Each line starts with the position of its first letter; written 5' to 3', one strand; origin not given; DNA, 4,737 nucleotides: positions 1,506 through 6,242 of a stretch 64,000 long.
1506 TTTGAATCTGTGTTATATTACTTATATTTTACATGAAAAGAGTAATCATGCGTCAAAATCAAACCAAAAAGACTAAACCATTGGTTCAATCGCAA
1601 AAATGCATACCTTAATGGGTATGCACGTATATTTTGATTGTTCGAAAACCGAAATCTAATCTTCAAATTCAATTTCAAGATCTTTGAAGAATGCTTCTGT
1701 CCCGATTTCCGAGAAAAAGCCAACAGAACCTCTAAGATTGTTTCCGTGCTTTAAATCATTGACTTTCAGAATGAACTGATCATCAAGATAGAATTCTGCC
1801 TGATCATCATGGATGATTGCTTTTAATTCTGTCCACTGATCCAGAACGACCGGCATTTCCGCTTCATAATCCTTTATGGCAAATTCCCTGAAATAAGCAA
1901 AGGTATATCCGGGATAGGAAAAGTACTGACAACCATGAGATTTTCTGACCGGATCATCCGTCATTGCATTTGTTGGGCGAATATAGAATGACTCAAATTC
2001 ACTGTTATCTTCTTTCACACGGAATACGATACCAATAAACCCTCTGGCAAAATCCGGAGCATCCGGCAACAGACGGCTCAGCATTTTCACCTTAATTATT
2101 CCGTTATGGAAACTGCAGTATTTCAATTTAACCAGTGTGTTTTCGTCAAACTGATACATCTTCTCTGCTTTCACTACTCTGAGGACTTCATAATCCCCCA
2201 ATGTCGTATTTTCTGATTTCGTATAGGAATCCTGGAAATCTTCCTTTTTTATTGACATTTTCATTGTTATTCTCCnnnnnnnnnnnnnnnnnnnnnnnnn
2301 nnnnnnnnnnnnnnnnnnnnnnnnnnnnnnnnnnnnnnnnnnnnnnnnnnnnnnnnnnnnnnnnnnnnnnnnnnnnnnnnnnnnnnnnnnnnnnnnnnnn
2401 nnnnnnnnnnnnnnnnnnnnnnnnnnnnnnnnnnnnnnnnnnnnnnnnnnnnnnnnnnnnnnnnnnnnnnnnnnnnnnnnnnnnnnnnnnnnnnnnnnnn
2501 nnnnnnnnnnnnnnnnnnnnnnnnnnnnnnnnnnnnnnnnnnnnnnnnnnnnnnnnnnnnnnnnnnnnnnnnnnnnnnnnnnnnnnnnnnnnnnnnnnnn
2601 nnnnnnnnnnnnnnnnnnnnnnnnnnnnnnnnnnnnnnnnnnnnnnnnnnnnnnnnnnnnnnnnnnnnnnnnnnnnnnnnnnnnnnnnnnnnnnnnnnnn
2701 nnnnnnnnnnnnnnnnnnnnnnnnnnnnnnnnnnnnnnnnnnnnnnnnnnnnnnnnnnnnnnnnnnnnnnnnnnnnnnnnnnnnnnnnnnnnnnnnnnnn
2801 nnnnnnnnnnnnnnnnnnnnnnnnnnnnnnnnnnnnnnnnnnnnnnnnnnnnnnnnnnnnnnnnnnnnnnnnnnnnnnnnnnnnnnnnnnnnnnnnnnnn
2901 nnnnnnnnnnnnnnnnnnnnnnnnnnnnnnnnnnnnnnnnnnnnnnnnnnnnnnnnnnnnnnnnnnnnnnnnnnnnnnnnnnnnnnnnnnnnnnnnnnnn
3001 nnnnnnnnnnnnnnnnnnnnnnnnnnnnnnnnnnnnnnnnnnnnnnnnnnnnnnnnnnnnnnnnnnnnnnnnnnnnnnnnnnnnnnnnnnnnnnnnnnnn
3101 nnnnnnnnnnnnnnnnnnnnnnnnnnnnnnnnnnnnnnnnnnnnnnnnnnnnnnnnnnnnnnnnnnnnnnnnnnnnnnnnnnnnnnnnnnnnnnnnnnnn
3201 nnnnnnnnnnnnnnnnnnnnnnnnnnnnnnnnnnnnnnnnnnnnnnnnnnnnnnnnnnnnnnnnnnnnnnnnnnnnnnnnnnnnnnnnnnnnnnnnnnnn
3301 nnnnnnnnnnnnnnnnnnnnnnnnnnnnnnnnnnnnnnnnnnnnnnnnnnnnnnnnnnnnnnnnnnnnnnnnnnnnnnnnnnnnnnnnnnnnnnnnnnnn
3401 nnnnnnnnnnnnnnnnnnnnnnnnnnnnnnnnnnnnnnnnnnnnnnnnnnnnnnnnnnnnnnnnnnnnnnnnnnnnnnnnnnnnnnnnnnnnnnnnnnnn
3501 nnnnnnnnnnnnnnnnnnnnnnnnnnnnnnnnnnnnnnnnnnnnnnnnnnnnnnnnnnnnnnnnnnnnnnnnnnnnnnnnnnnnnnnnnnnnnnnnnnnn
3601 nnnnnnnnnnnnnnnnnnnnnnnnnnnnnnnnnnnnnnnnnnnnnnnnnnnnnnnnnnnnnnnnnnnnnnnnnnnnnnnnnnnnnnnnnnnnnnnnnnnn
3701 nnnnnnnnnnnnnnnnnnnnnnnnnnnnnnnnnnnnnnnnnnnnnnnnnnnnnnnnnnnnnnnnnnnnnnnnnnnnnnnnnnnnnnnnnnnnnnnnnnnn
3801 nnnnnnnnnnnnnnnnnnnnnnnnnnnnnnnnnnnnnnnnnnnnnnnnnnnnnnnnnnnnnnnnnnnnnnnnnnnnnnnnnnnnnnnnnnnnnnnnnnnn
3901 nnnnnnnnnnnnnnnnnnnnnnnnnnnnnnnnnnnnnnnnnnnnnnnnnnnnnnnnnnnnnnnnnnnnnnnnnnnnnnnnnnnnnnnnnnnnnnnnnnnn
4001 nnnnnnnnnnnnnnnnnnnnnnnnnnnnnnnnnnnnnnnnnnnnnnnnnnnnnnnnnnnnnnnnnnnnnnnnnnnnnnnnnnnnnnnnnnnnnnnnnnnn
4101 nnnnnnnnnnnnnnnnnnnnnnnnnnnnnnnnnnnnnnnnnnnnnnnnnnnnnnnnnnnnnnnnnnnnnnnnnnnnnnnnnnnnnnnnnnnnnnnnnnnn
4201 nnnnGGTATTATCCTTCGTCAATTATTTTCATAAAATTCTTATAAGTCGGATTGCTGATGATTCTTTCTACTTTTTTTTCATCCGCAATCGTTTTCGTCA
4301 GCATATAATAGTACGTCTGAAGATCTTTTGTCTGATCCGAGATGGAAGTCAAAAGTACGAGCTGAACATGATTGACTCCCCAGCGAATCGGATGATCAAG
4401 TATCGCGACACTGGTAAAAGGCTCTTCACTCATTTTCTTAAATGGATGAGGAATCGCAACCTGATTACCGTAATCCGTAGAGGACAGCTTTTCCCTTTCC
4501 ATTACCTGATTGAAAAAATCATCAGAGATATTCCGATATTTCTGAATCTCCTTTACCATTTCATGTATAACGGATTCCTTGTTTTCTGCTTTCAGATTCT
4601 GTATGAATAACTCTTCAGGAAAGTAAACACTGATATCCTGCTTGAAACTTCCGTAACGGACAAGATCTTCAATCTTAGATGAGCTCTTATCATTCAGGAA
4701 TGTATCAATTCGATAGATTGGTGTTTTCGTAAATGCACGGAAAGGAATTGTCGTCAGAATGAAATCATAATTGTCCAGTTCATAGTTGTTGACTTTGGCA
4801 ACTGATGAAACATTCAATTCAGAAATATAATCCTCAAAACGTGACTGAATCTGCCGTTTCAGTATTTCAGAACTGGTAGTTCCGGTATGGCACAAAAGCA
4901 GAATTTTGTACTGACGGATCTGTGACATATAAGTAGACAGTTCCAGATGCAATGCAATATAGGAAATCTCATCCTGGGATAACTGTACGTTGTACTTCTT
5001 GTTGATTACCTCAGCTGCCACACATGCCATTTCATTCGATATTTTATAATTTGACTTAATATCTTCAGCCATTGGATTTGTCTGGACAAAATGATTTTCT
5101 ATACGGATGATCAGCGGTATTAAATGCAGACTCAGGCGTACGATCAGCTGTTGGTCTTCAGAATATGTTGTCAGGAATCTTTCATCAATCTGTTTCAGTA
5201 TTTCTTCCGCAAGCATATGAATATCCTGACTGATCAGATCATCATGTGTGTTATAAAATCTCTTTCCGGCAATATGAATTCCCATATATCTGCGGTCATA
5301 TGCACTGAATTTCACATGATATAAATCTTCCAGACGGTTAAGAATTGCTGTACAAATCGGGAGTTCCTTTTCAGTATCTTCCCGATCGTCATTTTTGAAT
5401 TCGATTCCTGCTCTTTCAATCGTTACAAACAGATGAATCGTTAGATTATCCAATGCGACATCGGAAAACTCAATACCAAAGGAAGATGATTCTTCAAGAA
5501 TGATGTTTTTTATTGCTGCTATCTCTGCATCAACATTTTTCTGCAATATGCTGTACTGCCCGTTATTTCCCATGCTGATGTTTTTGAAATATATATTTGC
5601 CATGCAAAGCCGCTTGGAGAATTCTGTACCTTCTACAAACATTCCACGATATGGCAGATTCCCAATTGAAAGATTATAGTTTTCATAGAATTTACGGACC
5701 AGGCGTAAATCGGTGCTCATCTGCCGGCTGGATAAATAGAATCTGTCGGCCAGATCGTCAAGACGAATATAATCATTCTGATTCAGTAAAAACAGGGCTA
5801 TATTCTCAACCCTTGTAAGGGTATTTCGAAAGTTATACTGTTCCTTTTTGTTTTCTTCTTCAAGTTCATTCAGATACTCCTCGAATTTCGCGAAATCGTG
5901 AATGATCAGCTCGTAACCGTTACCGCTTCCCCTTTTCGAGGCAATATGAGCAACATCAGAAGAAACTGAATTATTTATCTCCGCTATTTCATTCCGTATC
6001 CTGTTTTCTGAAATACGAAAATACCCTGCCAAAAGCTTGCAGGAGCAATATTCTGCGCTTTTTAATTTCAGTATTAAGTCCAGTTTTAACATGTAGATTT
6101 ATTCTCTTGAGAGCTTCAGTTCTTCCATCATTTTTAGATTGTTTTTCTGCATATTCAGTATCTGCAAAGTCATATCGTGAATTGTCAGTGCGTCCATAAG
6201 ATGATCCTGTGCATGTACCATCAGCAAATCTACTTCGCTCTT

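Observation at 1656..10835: Seven-gene operon joining a GH95-like hydrolase and a Lac/cellobiose-class PTS to an Fe-S flavin ene-reductase and a DUF1080 protein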

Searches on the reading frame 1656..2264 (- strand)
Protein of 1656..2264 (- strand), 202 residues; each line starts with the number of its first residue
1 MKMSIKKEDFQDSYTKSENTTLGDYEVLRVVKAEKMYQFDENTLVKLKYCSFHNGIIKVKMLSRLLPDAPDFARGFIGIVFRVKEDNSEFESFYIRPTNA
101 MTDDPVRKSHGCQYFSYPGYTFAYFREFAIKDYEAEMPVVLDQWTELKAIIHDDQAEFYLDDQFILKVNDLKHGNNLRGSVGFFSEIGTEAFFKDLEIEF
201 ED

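Call 5: search_protein_families(library=pfam, proteins=[window:1656-2264:-], max_evalue=0.01)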
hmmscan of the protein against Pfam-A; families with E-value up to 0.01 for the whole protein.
window:1656-2264:- (202 aa): 1 family
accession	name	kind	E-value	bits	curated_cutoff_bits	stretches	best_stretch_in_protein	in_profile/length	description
PF06439.18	3keto-disac_hyd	-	0.0032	18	26.8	1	76-198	67-186/187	3-keto-disaccharide hydrolase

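Call 7: search_protein_families(library=ncbifam, proteins=[window:1656-2264:-], max_evalue=0.01)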
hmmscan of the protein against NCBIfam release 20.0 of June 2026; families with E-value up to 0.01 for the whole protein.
window:1656-2264:- (202 aa): 0 families

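Call 10: search_solved_structures(query=window:1656-2264:-, max_evalue=10)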
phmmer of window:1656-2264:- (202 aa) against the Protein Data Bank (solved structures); distinct sequences matched with E-value up to 10: 4.
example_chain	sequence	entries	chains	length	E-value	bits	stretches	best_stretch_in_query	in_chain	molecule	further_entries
4idm_A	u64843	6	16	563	0.12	15.5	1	68-116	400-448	Delta-1-pyrroline-5-carboxylate dehydrogenase | 1-pyrroline-5-carboxylate dehydrogenase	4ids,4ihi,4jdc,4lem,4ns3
2f33_A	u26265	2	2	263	0.42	13.7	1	45-100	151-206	Calbindin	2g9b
6fie_B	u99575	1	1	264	0.42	13.7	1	45-100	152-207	Calbindin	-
9rug_L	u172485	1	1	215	2.2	11.3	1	104-131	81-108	LB_DQB0303_A Light chain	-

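Call 11: find_encoding_contigs(protein=window:1656-2264:-, flank=10000, max_places=10)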
Protein window:1656-2264:- (202 aa): no gene with exactly this product is on record in the collection.

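Call 12: find_homologous_proteins(query=window:1656-2264:-, max_evalue=0.001)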
Query window:1656-2264:- (202 aa): 1175 proteins with E <= 0.001 among 1223 candidates; the best 120 are listed.
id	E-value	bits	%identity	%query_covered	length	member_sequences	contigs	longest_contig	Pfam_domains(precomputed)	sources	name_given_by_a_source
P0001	5.4e-132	456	100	100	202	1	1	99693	-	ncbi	-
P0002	8.9e-90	318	70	100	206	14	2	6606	-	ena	-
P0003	2.0e-89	317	70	100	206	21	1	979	-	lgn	-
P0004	2.2e-89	317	71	100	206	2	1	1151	-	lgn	-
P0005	1.3e-88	314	70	96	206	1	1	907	-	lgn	-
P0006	1.9e-88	314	70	96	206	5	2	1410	-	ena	-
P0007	2.0e-88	313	71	97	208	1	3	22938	-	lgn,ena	-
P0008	2.1e-88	313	71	97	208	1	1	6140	-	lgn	-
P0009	2.5e-88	313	70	96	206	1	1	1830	-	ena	-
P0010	2.6e-88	313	70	96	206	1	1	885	-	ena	-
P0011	2.7e-88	313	71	97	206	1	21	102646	-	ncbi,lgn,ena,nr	ncbi:MAG: hypothetical protein IKG34_13730 [Solobacterium sp.]|nr:hypothetical protein [Solobacteriu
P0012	2.8e-88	313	71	97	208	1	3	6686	-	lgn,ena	-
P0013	3.1e-88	313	71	96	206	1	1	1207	-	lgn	-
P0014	3.3e-88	313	69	96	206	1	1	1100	-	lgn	-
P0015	3.4e-88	313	70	96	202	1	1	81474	-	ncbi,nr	ncbi:MAG: hypothetical protein E7185_09275 [Erysipelotrichaceae bacterium]|nr:hypothetical protein [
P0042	1.6e-87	310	71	95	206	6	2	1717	PF06439.19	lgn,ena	-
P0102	4.8e-82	293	67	100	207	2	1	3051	PF06439.19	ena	-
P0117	1.0e-80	288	65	100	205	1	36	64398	-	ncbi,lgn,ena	-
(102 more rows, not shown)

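Call 13: find_encoding_contigs(protein=P0011, flank=10000, max_places=4)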
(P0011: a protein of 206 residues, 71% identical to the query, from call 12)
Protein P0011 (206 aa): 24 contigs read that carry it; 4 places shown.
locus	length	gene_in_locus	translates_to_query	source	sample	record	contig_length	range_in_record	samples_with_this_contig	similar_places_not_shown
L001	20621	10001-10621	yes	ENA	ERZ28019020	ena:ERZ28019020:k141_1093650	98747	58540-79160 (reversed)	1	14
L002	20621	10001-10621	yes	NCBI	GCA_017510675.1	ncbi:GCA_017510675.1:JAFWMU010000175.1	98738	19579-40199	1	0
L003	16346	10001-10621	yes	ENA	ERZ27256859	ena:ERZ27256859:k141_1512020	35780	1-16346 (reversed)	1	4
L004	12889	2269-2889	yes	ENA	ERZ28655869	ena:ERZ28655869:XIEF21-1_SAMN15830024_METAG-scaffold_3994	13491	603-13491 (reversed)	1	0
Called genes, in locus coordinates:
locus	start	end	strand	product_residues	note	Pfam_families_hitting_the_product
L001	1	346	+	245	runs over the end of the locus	PF02463:SMC_N, PF00005:ABC_tran, PF13304:AAA_21 (weak)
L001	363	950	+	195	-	PF01209:Ubie_methyltran, PF05148:Methyltransf_8, PF13679:Methyltransf_32 (weak), PF02475:TRM5-TYW2_MTfase (weak), PF13847:Methyltransf_31, PF08241:Methyltransf_11, PF08242:Methyltransf_12, PF13649:Methyltransf_25, +2 more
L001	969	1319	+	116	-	-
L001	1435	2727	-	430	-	PF14501:HATPase_c_5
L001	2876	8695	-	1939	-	PF02368:Big_2 (faint)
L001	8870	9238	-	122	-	PF01638:HxlR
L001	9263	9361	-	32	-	-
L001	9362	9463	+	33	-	-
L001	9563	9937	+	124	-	-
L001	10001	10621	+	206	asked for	-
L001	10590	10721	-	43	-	-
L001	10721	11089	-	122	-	-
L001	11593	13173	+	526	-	PF00342:PGI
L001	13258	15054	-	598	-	PF00749:tRNA-synt_1c, PF03950:tRNA-synt_1c_C, PF20974:tRNA-synt_1c_C2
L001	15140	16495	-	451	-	PF01943:Polysacc_synt (faint), PF01554:MatE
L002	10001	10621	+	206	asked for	-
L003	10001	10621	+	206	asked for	-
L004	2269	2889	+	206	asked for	-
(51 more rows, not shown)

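Call 14: find_encoding_contigs(protein=P0117, flank=10000, max_places=4)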
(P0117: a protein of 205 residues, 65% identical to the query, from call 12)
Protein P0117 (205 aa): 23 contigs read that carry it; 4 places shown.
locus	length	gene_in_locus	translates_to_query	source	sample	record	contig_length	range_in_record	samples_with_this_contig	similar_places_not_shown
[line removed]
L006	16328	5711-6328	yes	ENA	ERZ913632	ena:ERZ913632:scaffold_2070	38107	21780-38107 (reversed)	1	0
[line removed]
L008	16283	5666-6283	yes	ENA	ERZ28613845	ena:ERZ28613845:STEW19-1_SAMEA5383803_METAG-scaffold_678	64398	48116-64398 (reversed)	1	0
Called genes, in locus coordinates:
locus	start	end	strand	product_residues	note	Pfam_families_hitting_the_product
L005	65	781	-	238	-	PF00702:Hydrolase, PF13419:HAD_2, PF13242:Hydrolase_like (weak)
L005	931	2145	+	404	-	PF00465:Fe-ADH (weak), PF13685:Fe-ADH_2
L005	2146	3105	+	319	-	PF01841:Transglut_core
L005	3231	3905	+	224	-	PF12695:Abhydrolase_5, PF00561:Abhydrolase_1 (weak), PF12146:Hydrolase_4 (weak)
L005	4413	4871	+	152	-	PF12682:Flavodoxin_4, PF12724:Flavodoxin_5 (faint)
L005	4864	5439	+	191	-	PF01966:HD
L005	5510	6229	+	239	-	PF00485:PRK (weak)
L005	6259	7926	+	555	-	PF02838:Glyco_hydro_20b, PF00728:Glyco_hydro_20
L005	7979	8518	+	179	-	PF01613:Flavin_Reduct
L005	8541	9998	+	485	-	PF02554:CstA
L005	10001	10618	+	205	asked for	-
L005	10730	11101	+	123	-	PF07784:DUF1622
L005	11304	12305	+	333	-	PF01381:HTH_3, PF08279:HTH_11 (faint), PF12844:HTH_19, PF13560:HTH_31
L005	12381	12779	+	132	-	PF00293:NUDIX, PF14815:NUDIX_4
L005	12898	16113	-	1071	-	-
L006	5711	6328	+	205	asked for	-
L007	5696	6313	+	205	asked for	-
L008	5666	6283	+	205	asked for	-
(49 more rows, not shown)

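Call 56: predict_structure(alignment_id=A3)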
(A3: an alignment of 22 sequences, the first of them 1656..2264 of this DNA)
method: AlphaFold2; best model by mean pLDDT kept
length: 202 residues; sequences in the alignment: 22
mean_pLDDT: 82.2   pTM: 0.83
mean pLDDT of the five models: 82.2, 80.5, 78.6, 73.2, 72.7
residues with pLDDT >= 90: 84; 70-90: 79; 50-70: 31; < 50: 8
segments of 3 or more residues with pLDDT < 50: 36-39
pLDDT, mean of each block of 10 residues (from residue 1): 90 92 95 61 82 95 86 80 87 75 56 75 54 75 92 92 90 84 87 95 79
secondary structure, 60 per line:
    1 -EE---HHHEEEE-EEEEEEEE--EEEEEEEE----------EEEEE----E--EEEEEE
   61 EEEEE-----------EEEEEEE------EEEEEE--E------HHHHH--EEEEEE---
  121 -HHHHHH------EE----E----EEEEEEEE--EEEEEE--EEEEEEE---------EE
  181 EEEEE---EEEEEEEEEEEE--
elements in order: E10-13 E15-22 E25-32 E43-47 E55-65 E77-83 E90-95 H105-109 E112-117 H122-127 E145-152 E155-160 E163-169 E179-185 E189-200

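Call 58: fold_search(model_id=the predicted structure, library=pdb)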
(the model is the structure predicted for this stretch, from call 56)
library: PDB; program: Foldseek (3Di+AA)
matches with E <= 10: 1747; with E <= 0.001: 227
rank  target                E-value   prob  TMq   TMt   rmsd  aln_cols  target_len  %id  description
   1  4b1m_C                3.1e-08  1.00  0.66  0.81   3.1       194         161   13  CARBOHYDRATE BINDING MODULE CBM66 FROM BACILLUS SUBTILIS (released 2012-12-12)
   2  4b1m_A                4.2e-08  1.00  0.63  0.76   3.2       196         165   12  CARBOHYDRATE BINDING MODULE CBM66 FROM BACILLUS SUBTILIS (released 2012-12-12)
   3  4b1l                  5.6e-08  1.00  0.66  0.81   2.8       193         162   13  CARBOHYDRATE BINDING MODULE CBM66 FROM BACILLUS SUBTILIS (released 2012-12-12)
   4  4b1m_B                8.0e-08  1.00  0.61  0.75   4.1       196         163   12  CARBOHYDRATE BINDING MODULE CBM66 FROM BACILLUS SUBTILIS (released 2012-12-12)
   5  4azz_A                1.1e-07  1.00  0.66  0.79   3.1       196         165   13  Carbohydrate binding module CBM66 from Bacillus subtilis (released 2012-07-25)
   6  1oq1_B                3.4e-07  1.00  0.61  0.57   4.6       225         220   14  Crystal Structure of Protein of Unknown Function with Galectin-like Fold from Bacillus subtilis (released 2003-09-23)
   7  1oq1_A                6.6e-07  1.00  0.60  0.55   4.9       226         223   13  Crystal Structure of Protein of Unknown Function with Galectin-like Fold from Bacillus subtilis (released 2003-09-23)
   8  1oq1_C                8.0e-07  1.00  0.62  0.57   4.5       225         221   14  Crystal Structure of Protein of Unknown Function with Galectin-like Fold from Bacillus subtilis (released 2003-09-23)
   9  8v31_C                1.8e-06  1.00  0.49  0.41  12.0       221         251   12  Structure of Alistipes sp. 3-Keto-2-hydroxy-glucal-hydratase AL2 (released 2024-06-19)
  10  8v31_A                3.8e-06  1.00  0.45  0.38  12.4       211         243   13  Structure of Alistipes sp. 3-Keto-2-hydroxy-glucal-hydratase AL2 (released 2024-06-19)
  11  3zr5_A                4.0e-06  1.00  0.68  0.23   3.4       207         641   14  STRUCTURE OF GALACTOCEREBROSIDASE FROM MOUSE (released 2011-09-28)
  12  3h3l_B                8.5e-06  1.00  0.49  0.44   9.9       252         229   10  Crystal structure of PUTATIVE SUGAR HYDROLASE (YP_001304206.1) from Parabacteroides distasonis ATCC 8503 at 1.59 A res (released 2009-04-28)
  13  5nxb_A                9.4e-06  1.00  0.67  0.23   3.7       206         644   14  Mouse galactocerebrosidase in complex with saposin A (released 2017-05-24)
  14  4jqt_A                9.8e-06  1.00  0.60  0.31   5.8       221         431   10  Crystal structure of a putative glycosyl hydrolase (BT3469) from Bacteroides thetaiotaomicron VPI-5482 at 2.49 A resol (released 2013-04-17)
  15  2a6z                  1.0e-05  1.00  0.53  0.50   5.9       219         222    8  Crystal structure of Emp47p carbohydrate recognition domain (CRD), monoclinic crystal form 1 (released 2006-01-31)
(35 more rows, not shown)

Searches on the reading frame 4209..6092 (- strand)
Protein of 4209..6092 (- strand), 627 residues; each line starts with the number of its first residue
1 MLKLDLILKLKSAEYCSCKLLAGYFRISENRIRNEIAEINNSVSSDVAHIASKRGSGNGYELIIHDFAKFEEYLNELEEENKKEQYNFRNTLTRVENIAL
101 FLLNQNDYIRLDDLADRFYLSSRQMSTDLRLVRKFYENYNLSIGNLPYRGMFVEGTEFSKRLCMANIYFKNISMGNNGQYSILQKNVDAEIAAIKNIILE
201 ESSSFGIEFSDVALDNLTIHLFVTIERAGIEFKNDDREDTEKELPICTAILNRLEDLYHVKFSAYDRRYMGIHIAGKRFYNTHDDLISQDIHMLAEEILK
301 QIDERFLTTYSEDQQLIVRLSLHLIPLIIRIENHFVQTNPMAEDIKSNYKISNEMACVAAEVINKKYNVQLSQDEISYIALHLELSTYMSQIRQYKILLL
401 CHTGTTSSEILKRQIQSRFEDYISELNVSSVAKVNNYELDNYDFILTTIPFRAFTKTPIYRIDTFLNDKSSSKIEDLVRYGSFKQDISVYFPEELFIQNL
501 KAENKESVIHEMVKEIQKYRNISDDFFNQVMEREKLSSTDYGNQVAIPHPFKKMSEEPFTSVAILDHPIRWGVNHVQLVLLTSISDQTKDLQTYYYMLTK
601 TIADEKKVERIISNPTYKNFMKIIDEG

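Call 5: search_protein_families(library=pfam, proteins=[window:4209-6092:-], max_evalue=0.01)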
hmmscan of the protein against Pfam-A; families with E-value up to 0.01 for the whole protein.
window:4209-6092:- (627 aa): 6 families
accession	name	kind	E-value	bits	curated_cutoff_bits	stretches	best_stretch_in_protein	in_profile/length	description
PF00874.25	PRD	-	2.2e-24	86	23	2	296-384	1-88/90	PRD domain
PF00359.27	PTS_EIIA_2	-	2.2e-22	80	27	1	491-626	3-143/144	Phosphoenolpyruvate-dependent sugar phosphotransferase system, EIIA 2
PF08279.18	HTH_11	-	0.00047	20.4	25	0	5-60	4-54/55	HTH domain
PF02302.22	PTS_IIB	-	0.00088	20.3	23.6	1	396-463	1-74/90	PTS system, Lactose/Cellobiose specific IIB subunit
PF05043.19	Mga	-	0.0021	19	21.1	0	105-168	27-87/87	Mga helix-turn-helix domain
PF22642.1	MinC_N_1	-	0.0049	17.6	27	0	54-86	4-36/78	Cell-division inhibitor MinC, N-terminal domain-like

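Call 7: search_protein_families(library=ncbifam, proteins=[window:4209-6092:-], max_evalue=0.01)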
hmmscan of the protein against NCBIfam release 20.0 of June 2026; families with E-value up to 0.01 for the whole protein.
window:4209-6092:- (627 aa): 13 families
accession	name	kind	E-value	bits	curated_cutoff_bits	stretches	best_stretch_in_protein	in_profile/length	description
NF053736.1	AcpB_EbpR_MafR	subfamily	2.4e-16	60.1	130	1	6-477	11-479/481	AcpB/EbpR/MafR family transcriptional regulator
TIGR00848.1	fruA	subfamily_domain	4.6e-15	55.7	103.5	1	491-590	2-109/129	fructose PTS transporter subunit IIA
NF047357.1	antiterm_GlcT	equivalog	2.9e-13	49.8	320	1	287-394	66-171/272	glucose PTS transporter transcription antiterminator GlcT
NF007293.0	PRK09765.1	equivalog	1.1e-12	47.3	763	1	495-626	12-151/639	PTS 2-O-a-mannosyl-D-glycerate transporter subunit IIABC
NF046042.1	LicT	equivalog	5.5e-09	35.7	300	1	291-394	70-171/273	BglG family transcription antiterminator LicT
NF008319.0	PRK11109.1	equivalog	3.3e-07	30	302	1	500-623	13-138/376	fused PTS fructose transporter subunit IIA/HPr protein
TIGR01419.1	nitro_reg_IIA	equivalog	5e-07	29.7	138.7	1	494-613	9-132/145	PTS IIA-like nitrogen regulatory protein PtsN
NF007389.0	PRK09913.1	equivalog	2e-06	27.9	151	1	497-571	10-86/148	PTS fructose transporter subunit IIA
NF008145.0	PRK10896.1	equivalog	7.6e-06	25.7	221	1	521-626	44-155/161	PTS IIA-like nitrogen regulatory protein PtsN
NF011663.0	PRK15083.1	subfamily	8e-06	24.2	589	1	493-623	500-633/639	PTS mannitol transporter subunit IICBA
NF010351.0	PRK13779.1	equivalog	9.6e-06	24.7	766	1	497-624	10-139/503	bifunctional PTS system fructose-specific transporter subunit IIA/HPr protein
NF007295.0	PRK09772.1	equivalog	1e-05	25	322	1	316-390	94-167/278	transcriptional antiterminator BglG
NF008597.0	PRK11564.1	equivalog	0.00016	20.6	304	0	246-415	187-359/426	stationary phase inducible protein CsiE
